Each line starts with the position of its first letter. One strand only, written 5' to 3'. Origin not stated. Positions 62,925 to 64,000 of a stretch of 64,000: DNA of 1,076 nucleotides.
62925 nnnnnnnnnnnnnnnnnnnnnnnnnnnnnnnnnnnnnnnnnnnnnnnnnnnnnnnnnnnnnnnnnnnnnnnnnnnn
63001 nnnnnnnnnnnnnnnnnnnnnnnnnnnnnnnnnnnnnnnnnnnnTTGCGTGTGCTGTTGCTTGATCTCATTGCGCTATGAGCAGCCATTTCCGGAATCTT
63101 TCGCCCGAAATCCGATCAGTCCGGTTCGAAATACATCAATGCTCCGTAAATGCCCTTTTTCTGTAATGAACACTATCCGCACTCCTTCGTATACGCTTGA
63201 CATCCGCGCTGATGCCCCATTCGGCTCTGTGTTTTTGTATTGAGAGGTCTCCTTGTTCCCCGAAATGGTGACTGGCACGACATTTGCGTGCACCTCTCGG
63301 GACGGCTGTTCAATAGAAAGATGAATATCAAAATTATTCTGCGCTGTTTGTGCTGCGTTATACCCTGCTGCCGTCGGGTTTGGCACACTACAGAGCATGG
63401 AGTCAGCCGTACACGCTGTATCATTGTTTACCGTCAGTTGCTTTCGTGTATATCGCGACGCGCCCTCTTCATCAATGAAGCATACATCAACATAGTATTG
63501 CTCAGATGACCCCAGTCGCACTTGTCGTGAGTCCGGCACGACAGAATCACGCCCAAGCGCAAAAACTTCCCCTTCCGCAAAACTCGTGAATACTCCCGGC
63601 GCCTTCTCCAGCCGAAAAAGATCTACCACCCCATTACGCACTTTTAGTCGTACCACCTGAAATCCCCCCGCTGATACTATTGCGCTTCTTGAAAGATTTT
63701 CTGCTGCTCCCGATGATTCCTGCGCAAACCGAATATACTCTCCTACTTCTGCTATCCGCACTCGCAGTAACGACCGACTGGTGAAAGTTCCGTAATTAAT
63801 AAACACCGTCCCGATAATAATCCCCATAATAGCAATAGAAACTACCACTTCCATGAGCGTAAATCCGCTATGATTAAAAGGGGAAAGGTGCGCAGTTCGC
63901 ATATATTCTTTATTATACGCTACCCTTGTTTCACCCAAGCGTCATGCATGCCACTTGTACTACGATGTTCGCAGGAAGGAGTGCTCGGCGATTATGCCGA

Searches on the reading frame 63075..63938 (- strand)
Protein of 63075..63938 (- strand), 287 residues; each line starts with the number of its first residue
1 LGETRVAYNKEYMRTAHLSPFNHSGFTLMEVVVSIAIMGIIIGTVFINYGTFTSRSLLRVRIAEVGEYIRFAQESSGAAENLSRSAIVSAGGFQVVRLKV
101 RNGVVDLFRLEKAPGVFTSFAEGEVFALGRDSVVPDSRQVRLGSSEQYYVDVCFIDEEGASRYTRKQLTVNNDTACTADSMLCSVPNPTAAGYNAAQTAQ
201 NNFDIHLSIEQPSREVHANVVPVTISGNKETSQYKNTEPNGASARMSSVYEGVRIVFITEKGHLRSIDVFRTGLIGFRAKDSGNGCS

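Call 33: search_protein_families(library=pfam, proteins=[window:63075-63938:-], max_evalue=0.001)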
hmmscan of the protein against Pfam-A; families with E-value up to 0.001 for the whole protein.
window:63075-63938:- (287 aa): 1 family
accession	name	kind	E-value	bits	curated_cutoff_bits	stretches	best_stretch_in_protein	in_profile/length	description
PF07963.17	N_methyl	-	4.2e-07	29.7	21.2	1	22-45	3-26/27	Prokaryotic N-terminal methylation motif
